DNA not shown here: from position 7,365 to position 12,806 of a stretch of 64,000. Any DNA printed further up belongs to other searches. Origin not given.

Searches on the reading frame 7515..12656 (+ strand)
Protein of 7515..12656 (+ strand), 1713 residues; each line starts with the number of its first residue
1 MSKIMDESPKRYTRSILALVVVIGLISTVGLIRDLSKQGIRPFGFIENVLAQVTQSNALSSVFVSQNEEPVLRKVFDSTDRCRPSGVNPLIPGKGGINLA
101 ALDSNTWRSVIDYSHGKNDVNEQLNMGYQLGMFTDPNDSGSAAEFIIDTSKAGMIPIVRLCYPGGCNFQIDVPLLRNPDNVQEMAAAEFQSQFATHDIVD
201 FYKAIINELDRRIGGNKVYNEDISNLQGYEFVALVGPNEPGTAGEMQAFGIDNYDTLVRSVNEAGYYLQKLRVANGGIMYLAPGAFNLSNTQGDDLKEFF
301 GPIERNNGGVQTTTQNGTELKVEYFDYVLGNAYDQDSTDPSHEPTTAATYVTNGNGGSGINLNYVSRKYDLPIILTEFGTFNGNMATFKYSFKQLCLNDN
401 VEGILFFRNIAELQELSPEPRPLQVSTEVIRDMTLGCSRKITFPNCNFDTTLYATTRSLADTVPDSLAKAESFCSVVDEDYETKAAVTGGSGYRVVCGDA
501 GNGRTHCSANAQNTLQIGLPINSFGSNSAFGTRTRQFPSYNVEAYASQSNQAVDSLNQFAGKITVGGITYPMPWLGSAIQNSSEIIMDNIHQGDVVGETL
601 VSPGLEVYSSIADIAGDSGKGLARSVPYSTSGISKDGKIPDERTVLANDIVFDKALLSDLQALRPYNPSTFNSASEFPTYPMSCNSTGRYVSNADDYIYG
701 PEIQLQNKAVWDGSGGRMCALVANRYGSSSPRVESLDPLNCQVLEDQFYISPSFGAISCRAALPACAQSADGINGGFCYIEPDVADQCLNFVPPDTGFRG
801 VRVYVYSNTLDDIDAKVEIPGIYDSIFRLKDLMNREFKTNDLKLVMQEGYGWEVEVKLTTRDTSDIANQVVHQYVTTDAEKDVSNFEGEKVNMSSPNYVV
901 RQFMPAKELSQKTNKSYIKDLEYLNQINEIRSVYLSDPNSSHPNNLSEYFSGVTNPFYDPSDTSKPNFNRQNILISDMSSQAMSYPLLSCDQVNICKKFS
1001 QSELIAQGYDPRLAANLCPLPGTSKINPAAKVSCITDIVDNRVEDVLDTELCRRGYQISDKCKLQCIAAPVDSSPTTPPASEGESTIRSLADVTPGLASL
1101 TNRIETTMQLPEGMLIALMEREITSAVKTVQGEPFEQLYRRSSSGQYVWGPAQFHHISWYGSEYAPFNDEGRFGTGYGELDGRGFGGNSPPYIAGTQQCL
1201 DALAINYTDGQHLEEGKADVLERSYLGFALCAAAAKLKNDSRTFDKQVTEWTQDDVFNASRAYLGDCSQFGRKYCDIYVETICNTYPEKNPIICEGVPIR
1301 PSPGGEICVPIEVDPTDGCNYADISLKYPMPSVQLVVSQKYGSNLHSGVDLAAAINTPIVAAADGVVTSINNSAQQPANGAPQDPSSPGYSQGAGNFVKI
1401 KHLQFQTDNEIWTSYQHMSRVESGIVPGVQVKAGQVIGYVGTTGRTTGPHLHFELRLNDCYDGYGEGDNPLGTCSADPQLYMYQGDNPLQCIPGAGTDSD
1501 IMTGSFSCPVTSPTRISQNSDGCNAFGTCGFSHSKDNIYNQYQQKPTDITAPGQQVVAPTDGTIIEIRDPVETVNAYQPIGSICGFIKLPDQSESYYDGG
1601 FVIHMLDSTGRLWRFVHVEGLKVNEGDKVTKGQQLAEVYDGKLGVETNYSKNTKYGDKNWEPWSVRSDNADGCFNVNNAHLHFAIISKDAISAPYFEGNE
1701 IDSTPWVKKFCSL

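Call 16: search_protein_families(library=pfam, proteins=[window:7515-12656:+], max_evalue=0.001)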
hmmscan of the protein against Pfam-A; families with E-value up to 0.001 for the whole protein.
window:7515-12656:+ (1713 aa): 1 family
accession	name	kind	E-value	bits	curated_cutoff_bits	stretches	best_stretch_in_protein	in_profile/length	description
PF01551.29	Peptidase_M23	-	3.5e-30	104.5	28.7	2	1345-1458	2-90/96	Peptidase family M23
